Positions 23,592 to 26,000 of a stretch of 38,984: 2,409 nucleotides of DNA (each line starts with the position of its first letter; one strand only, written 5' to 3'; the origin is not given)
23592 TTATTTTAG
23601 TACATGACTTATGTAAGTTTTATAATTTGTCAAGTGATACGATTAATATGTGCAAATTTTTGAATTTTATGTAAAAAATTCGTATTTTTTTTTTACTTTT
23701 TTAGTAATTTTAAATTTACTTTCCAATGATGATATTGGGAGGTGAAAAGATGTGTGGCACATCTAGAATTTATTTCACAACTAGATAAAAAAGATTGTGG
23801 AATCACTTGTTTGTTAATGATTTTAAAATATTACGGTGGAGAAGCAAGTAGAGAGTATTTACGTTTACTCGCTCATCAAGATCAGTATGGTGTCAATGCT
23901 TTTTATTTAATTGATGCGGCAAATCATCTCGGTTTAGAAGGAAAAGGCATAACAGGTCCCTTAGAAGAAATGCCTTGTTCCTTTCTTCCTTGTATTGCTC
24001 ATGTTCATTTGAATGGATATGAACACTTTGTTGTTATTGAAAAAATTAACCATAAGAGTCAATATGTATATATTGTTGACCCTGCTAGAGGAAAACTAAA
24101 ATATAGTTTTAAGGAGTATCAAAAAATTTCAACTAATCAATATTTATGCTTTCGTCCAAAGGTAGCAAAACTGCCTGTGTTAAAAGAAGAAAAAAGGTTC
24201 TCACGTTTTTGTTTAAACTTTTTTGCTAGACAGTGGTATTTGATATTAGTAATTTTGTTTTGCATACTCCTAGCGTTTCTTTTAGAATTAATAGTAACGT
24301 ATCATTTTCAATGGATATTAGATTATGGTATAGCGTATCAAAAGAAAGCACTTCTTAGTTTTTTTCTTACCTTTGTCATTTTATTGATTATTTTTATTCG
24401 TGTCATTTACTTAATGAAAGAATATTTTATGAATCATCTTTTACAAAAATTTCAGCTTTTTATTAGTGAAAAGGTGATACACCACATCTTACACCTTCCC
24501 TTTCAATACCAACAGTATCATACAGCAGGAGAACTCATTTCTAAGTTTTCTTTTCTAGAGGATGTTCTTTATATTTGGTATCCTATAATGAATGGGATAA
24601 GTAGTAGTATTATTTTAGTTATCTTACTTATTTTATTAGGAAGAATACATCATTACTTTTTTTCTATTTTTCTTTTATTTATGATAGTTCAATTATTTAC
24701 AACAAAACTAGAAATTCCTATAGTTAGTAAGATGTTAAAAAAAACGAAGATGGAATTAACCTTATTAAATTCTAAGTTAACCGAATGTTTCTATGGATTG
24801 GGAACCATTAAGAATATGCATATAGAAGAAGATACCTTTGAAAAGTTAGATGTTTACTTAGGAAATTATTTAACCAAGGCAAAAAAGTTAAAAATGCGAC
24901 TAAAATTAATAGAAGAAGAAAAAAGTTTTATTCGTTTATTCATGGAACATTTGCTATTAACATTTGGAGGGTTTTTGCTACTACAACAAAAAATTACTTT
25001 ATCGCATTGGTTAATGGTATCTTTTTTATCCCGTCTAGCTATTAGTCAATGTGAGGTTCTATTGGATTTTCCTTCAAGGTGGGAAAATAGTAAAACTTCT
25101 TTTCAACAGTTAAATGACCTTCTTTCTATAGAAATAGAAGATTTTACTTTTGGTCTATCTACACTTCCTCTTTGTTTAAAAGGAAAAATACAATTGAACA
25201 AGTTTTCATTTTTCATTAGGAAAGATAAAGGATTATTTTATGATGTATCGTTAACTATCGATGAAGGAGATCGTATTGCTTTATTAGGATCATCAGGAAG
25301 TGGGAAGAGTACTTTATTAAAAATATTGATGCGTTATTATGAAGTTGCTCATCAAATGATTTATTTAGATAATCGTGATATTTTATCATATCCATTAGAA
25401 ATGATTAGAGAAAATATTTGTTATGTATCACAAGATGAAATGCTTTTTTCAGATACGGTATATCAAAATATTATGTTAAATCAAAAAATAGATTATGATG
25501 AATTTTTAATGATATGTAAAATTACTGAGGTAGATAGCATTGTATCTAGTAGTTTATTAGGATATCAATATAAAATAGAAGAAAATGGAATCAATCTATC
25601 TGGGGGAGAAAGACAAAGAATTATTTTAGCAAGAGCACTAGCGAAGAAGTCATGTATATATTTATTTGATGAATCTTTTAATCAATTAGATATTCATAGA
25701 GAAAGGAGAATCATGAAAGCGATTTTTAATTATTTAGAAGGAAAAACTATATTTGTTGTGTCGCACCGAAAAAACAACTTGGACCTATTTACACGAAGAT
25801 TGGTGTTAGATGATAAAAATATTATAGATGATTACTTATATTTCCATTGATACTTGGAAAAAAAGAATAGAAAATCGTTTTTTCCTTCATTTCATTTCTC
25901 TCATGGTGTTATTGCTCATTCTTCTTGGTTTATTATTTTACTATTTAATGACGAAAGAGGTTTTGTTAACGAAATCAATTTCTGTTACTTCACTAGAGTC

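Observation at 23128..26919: Compact class II (double-glycine) bacteriocin locus governed by a dual-HTH XRE regulator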

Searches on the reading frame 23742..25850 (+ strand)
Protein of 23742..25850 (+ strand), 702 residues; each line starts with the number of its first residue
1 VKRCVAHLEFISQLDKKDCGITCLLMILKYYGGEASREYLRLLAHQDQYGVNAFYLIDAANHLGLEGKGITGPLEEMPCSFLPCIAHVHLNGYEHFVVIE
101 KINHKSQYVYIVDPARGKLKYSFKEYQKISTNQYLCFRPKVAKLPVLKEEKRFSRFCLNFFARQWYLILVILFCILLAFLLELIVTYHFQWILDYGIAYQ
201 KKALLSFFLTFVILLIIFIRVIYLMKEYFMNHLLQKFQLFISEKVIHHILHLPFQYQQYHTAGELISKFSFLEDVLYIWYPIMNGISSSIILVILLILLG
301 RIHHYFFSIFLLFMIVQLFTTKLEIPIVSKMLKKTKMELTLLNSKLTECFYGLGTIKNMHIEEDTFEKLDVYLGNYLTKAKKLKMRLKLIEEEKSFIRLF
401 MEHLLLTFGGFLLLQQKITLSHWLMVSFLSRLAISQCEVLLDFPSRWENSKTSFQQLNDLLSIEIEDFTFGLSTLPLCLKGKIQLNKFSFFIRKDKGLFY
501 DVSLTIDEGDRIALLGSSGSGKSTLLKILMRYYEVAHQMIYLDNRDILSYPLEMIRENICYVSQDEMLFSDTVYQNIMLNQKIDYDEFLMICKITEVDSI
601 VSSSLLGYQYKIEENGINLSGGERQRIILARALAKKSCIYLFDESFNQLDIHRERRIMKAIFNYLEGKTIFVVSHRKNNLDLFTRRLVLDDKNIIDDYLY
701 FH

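Call 3: search_protein_families(library=pfam, proteins=[window:23742-25850:+], max_evalue=0.1)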
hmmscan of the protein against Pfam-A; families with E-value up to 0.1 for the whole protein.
window:23742-25850:+ (702 aa): 15 families
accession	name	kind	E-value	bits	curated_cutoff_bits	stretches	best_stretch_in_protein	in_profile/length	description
PF03412.21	Peptidase_C39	-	5.9e-27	94.5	22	1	9-140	3-131/133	Peptidase C39 family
PF00005.33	ABC_tran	-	3.9e-26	92.7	25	1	501-647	3-137/137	ABC transporter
PF00664.28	ABC_membrane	-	1.5e-13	51.5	28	1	169-426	2-263/274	ABC transporter transmembrane region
PF02463.25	SMC_N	-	2.1e-07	31.1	40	1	574-681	123-203/220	RecF/RecN/SMC N terminal domain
PF13529.12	Peptidase_C39_2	-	0.00038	21.5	24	0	10-46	5-43/143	Peptidase_C39 like family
PF13555.12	AAA_29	-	0.00047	20.3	27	1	497-526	10-39/61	P-loop containing region of AAA domain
PF09778.15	Guanylate_cyc_2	-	0.00063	19.6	28.1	1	10-36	3-29/212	Guanylylate cyclase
PF20720.3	nSTAND3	-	0.0058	16.8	27.2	1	512-547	20-56/155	Novel STAND NTPase 3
PF13304.12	AAA_21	-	0.028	14.9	27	0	513-529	3-19/304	AAA domain, putative AbiEii toxin, Type IV TA system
PF03193.22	RsgA_GTPase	-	0.028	14.7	30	1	510-535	107-132/174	RsgA GTPase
PF01935.23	DUF87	-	0.036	14.6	23.2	0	510-531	24-45/220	Helicase HerA, central domain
PF13521.12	AAA_28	-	0.042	14.5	27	0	511-535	1-25/164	AAA domain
PF00006.31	ATP-synt_ab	-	0.042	13.9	29.5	1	501-535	6-40/213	ATP synthase alpha/beta family, nucleotide-binding domain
PF13238.12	AAA_18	-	0.048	14.6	29.4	0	512-541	1-25/128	AAA domain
PF05729.18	NACHT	-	0.068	13.4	26.7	0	511-532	2-23/167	NACHT domain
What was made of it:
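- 23754..25850 (+): Peptidase-containing ABC transporter (PCAT): C39 cysteine protease domain, 6-TM domain and NBD. It cleaves after Gly-Gly and exports the peptides. Pfam C39 (5.9e-27), ABC_membrane and ABC_tran (call 3).
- Checked: ABC exporter, 23742-25850 (+): the likely start is GTG 23754, 9 nt after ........, giving 698 aa. It carries Peptidase_C39, ABC_membrane and ABC_tran (call 3).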

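Call 4: search_protein_families(library=ncbifam, proteins=[window:23742-25850:+], max_evalue=0.1)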
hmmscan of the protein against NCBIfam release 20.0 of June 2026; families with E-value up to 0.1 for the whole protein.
window:23742-25850:+ (702 aa): 194 families (the best 25 are shown)
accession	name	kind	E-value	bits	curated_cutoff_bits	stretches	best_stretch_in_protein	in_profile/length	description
TIGR01193.1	bacteriocin_ABC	subfamily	2.5e-93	313.9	523.85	1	13-697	1-689/708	peptide cleavage/export ABC transporter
TIGR03796.1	NHLM_micro_ABC1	equivalog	3.9e-89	299.7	853.3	1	11-694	5-689/710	NHLP family bacteriocin export ABC transporter peptidase/permease/ATPase subunit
TIGR03375.1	type_I_sec_LssB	subfamily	5.5e-78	262.9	693.1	1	22-697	5-682/696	type I secretion system permease/ATPase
NF045998.1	cleave_ABC_plasm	equivalog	9.5e-78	262.1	500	1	13-679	2-663/673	Mbov_0121 family peptidase domain-containing ABC transporter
TIGR01846.1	type_I_sec_HlyB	subfamily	2.2e-67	227.9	725.55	1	20-697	1-672/694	type I secretion system permease/ATPase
TIGR02204.1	MsbA_rel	hypoth_equivalog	3.3e-54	184.5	780.4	1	158-696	10-554/576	ABC transporter, permease/ATP-binding protein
TIGR02203.1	MsbA_lipidA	equivalog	5.4e-54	183.7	602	1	164-696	13-548/572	lipid A export permease/ATP-binding protein MsbA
TIGR01842.1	type_I_sec_PrtD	subfamily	3.8e-51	174.2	510.15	1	167-693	8-530/544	type I secretion system permease/ATPase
TIGR03797.1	NHLM_micro_ABC2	equivalog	5.1e-47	160.8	709.4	1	125-695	101-663/686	NHLP bacteriocin export ABC transporter permease/ATPase subunit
NF008381.0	PRK11176.1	equivalog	2.6e-45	154.9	867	1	179-696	38-558/582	lipid A ABC transporter ATP-binding protein/permease MsbA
TIGR02857.1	CydD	equivalog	4.6e-44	151.3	435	1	482-683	321-523/529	thiol reductant ABC exporter subunit CydD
NF010178.0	PRK13657.1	equivalog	2.7e-43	148.3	733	1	228-696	78-549/588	glucan ABC transporter ATP-binding protein/ permease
TIGR00958.1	3a01208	subfamily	7.9e-43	146.7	874.6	1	158-682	153-679/711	antigen peptide transporter 2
NF045513.1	HepA_fam_ABC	equivalog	5e-42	144.1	725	1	190-696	77-588/610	heterocyst formation ABC transporter subunit HepA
NF008364.0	PRK11160.1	equivalog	7.9e-42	143.6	630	1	452-696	309-554/575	heme ABC transporter ATP-binding protein/permease CydC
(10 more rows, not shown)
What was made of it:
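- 23754..25850 (+): TIGR01193 scores 313.9 bits, below its 523.85 cut-off, so the protein is divergent (call 4).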

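Call 7: find_related_loci(query=window:23754-25850:+, collection=genome_contigs, flank=6000)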
Query window:23754-25850:+ (698 aa) in genome_contigs; peptide patterns used: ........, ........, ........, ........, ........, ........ (x = any residue, [..] = any of these).
21 stretches matched a pattern; 3 encode a relative of the query (tblastn E <= 1e-3); 3 distinct loci.
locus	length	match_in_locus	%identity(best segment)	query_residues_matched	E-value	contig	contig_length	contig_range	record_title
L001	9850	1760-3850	80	1-697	0e+0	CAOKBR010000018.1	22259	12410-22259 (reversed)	MAG TPA_asm: uncultured Tenericutes bacterium isolate SRR15604613_bin.59_metawrap_v1.3_MAG genome assembly, contig: NODE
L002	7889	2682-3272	28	498-691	6e-12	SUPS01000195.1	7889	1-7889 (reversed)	MAG: Candidatus Helarchaeota ASGARD archaeon Hel_GB_A NODE_12315_length_7889_cov_8.53638, whole genome shotgun sequence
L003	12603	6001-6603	27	479-692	4e-9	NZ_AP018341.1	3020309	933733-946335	Cyanobacterium endosymbiont of Rhopalodia gibberula isolate cyanobacterium endosymbiont of Rhopalodia gibberula isolate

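Call 37: search_dna_similar(query=window:23754-25847:+, collection=plasmids, mode=protein, max_rows=25)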
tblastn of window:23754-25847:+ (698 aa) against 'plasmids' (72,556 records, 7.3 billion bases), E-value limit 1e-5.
The search stops at 5000 records and this limit was reached: more records match than are counted here, and every count below describes the 5000 best-scoring records only.
Records with a match: at least 5000; places in all: 8786; records where one place covers at least 80% of the query: 374.
Best place of each record, by identity: <60% 5000.
By first word of the organism name: Escherichia 1385; Rhizobium 432; Klebsiella 343; Salmonella 228; Bacillus 213; Enterococcus 189; Staphylococcus 139; Ralstonia 137; Clostridium 113; Sinorhizobium 100; and 283 more.
By predicted mobility (MOB-suite, as given by PLSDB): non-mobilizable 2332; conjugative 1735; mobilizable 933.
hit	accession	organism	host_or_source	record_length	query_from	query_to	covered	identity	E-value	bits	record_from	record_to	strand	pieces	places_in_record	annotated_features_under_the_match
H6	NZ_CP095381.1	Bacillus cereus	cell cuture,Pond silt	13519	7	692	98%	29.9%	1e-49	195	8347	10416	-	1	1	peptidase domain-containing ABC transporter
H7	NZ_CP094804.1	Staphylococcus arlettae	Camel,nasal swab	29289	4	692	99%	29.4%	4e-47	188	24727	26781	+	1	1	peptidase domain-containing ABC transporter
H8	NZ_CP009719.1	Bacillus thuringiensis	-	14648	6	692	98%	29.0%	1e-47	189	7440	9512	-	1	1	peptidase domain-containing ABC transporter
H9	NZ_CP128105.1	Bacillus cereus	bacterial isolate,grassland soil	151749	7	692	98%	29.0%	4e-46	185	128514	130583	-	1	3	peptidase domain-containing ABC transporter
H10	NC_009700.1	Clostridium botulinum F str. Langeland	-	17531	7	692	98%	29.0%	7e-48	190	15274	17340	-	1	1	peptidase domain-containing ABC transporter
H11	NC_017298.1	Clostridium botulinum F str. 230613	-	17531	7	692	98%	29.0%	7e-48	190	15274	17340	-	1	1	peptidase domain-containing ABC transporter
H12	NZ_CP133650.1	Bacillus cereus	-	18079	6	692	98%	28.9%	1e-47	189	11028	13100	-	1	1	peptidase domain-containing ABC transporter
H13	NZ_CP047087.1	Bacillus paranthracis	vomit from a food poisoning case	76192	7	692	98%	28.9%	1e-46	186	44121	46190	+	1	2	peptidase domain-containing ABC transporter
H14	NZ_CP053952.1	Bacillus cereus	-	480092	4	698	100%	28.5%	7e-51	199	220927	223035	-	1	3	peptidase domain-containing ABC transporter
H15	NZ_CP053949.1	Bacillus cereus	-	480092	4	698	100%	28.5%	7e-51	199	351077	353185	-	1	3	peptidase domain-containing ABC transporter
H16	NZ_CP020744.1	Bacillus mycoides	whole organism,soil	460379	4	698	100%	28.5%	6e-49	193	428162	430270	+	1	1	none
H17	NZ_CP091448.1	Bacillus cereus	Moringa oleifera,whole organism,root ...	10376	6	698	99%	28.6%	4e-50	196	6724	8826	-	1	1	peptidase domain-containing ABC transporter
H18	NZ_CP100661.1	Pseudomonas fluorescens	-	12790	6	698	99%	28.6%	5e-50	196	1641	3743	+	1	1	peptidase domain-containing ABC transporter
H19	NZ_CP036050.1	Bacillus mycoides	cell culture,soil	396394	4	698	100%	28.4%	5e-51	199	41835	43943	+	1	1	peptidase domain-containing ABC transporter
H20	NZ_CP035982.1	Bacillus mycoides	cell culture,soil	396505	4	698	100%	28.4%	5e-51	199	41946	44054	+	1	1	peptidase domain-containing ABC transporter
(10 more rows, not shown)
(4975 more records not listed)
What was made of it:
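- Closest known: PCAT1. Different: About 29-30% identity to the best PCATs in the plasmid collection (call 37).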

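Call 38: search_solved_structures(query=window:23754-25847:+, max_evalue=1e-20, show_alignments=1)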
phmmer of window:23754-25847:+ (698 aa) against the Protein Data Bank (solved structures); distinct sequences matched with E-value up to 1e-20: 244 (the best 60 are shown).
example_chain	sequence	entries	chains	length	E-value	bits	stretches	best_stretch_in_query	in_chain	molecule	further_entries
8zpx_B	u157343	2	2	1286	5.4e-70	240.3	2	436-692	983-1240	ABC transporter B family member 1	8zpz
9juj_A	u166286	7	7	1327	6e-70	240.1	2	436-692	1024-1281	ABC transporter B family member 1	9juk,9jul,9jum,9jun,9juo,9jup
8zq4_B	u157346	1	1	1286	3.7e-69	237.5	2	436-692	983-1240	ABC transporter B family member 1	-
4ry2_A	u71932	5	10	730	3.4e-67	231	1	7-692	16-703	ABC-type bacteriocin transporter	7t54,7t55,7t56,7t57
8vp3_A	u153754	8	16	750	3.8e-67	230.9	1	7-692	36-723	ABC-type bacteriocin transporter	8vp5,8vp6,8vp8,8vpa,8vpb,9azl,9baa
4s0f_A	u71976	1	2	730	8.7e-67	229.7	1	7-692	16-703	ABC-type bacteriocin transporter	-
6v9z_A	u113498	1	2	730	5.3e-66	227.1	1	7-692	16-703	ABC-type bacteriocin transporter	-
8hf4_A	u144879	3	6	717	6.2e-65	223.6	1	7-693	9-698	Transport/processing ATP-binding protein ComA | Competence factor transporting ATP-binding protein/permease ComA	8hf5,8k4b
8hf7_A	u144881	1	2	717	6.6e-65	223.5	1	7-693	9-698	Competence factor transporting ATP-binding protein/permease ComA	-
8hf6_A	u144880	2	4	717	1.6e-64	222.2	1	7-693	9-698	Competence factor transporting ATP-binding protein/permease ComA | Transport/processing ATP-binding protein ComA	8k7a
8vp9_A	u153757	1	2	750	1.7e-64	222.2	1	7-692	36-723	ABC-type bacteriocin transporter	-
7zka_A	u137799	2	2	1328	1.1e-63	219.5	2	294-677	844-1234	ATP-dependent translocase ABCB1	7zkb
7zk4_A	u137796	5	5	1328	1.3e-63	219.2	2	294-677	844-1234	ATP-dependent translocase ABCB1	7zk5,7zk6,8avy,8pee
7zk9_A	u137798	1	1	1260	3.8e-63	217.7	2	294-677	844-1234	ATP-dependent translocase ABCB1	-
7zk8_A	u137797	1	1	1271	3.9e-63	217.6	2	294-677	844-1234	ATP-dependent translocase ABCB1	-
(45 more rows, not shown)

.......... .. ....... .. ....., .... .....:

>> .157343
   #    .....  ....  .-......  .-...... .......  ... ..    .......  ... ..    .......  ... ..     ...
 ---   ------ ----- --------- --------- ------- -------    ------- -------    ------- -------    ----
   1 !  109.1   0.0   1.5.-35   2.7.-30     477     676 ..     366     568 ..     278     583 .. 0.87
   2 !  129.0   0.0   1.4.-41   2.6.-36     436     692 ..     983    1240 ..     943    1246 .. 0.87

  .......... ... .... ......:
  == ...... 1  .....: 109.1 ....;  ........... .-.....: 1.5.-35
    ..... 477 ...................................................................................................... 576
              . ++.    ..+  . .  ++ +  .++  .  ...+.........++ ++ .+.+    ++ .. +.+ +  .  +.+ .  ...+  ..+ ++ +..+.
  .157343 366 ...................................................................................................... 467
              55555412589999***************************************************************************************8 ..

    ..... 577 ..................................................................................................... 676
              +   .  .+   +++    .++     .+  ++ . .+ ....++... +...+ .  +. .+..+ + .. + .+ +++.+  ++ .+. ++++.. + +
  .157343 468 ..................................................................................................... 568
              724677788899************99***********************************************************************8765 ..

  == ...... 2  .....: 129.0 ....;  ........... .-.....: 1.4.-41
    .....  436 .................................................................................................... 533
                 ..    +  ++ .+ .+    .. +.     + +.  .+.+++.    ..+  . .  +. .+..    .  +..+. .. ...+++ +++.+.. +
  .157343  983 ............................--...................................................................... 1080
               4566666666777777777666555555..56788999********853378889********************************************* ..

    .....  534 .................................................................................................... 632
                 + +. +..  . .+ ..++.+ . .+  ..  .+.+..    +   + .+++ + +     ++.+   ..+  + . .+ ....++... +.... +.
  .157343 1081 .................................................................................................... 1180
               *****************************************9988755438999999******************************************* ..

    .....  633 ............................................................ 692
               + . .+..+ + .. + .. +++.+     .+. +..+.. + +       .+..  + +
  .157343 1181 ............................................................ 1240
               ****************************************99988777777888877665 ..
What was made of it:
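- On Peptidase-containing ABC transporter (PCAT / bacteriocin ABC, TIGR01193): Full-length alignment to 4RY2 and 8HF4 (call 38).
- Checked: It matches PCAT1 (4RY2) and ComA (8HF4) end to end (call 38).
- PCATs also export pheromones such as ComC and BlpC; ComA is a full-length match (call 38).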

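Call 59: get_annotated_region(hit=H10, flank=5000)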
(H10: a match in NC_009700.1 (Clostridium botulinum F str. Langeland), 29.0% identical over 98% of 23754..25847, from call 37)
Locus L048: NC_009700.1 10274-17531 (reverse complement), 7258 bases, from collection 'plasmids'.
description: Clostridium botulinum F str. Langeland plasmid pCLI, complete sequence
organism: Clostridium botulinum F str. Langeland (NCBI taxid 441772)
taxonomy: Bacteria; Bacillota; Clostridia; Eubacteriales; Clostridiaceae; Clostridium; Clostridium botulinum; Clostridium botulinum F str. Langeland
host: -; source: -; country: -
typing (MOB-suite, as given by PLSDB): non-mobilizable; replicon rep_cluster_958
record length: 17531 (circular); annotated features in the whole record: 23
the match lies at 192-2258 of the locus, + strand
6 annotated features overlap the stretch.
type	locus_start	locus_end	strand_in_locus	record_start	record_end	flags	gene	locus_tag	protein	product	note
CDS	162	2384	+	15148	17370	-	-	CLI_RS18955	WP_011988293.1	peptidase domain-containing ABC transporter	-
CDS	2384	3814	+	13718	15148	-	-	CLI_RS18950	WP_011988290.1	HlyD family efflux transporter periplasmic adaptor subunit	-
CDS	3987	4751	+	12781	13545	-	-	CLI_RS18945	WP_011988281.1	hypothetical protein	-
CDS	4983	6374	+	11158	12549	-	-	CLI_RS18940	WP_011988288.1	replication protein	-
CDS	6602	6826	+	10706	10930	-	-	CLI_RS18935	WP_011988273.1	DUF3791 domain-containing protein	-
CDS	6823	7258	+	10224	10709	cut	-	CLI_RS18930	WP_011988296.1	DUF3990 domain-containing protein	-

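Call 60: get_annotated_region(hit=H6, flank=5000)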
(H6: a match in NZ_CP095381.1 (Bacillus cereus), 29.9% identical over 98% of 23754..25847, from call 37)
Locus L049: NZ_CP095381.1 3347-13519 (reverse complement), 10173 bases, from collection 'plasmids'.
description: Bacillus cereus strain SEM-15 plasmid pb4, complete sequence
organism: Bacillus cereus (NCBI taxid 1396)
taxonomy: Bacteria; Bacillota; Bacilli; Bacillales; Bacillaceae; Bacillus; Bacillus cereus
host: -; source: cell cuture,Pond silt; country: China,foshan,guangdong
typing (MOB-suite, as given by PLSDB): non-mobilizable; replicon rep_cluster_1848,rep_cluster_1895
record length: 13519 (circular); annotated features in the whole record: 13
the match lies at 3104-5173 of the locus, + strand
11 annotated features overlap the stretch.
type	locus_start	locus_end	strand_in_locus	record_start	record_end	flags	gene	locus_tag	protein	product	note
CDS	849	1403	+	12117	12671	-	-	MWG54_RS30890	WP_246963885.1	DUF3967 domain-containing protein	-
CDS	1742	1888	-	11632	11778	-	-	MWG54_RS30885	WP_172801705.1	hypothetical protein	-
CDS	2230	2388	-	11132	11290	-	-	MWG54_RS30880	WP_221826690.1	hypothetical protein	-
CDS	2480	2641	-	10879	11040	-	-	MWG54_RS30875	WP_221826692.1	class IIb bacteriocin, lactobin A/cerein 7B family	-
CDS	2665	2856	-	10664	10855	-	-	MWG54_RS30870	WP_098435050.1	hypothetical protein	-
CDS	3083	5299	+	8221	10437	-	-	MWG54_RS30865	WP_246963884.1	peptidase domain-containing ABC transporter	-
CDS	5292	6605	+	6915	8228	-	-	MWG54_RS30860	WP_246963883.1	HlyD family efflux transporter periplasmic adaptor subunit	-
CDS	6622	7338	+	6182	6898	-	-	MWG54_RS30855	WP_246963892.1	type II CAAX endopeptidase family protein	GO:0071586 - CAAX-box protein processing [Evidence IEA]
CDS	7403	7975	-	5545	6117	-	-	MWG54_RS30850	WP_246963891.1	tyrosine-type recombinase/integrase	GO:0015074 - DNA integration [Evidence IEA]; GO:0006310 - DNA recombination [Evidence IEA]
CDS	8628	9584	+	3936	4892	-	-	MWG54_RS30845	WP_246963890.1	hypothetical protein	-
CDS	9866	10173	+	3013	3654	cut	-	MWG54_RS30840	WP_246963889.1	ubiquitin-like domain-containing protein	-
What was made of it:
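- On HlyD/LcnD-type bacteriocin accessory protein (tested for p139): Only the position and the N-in single-TM topology are shared (calls 59, 60).
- Closest known: Class IIb two-peptide bacteriocin operons. Different: The pb4 comparator has both (call 60).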
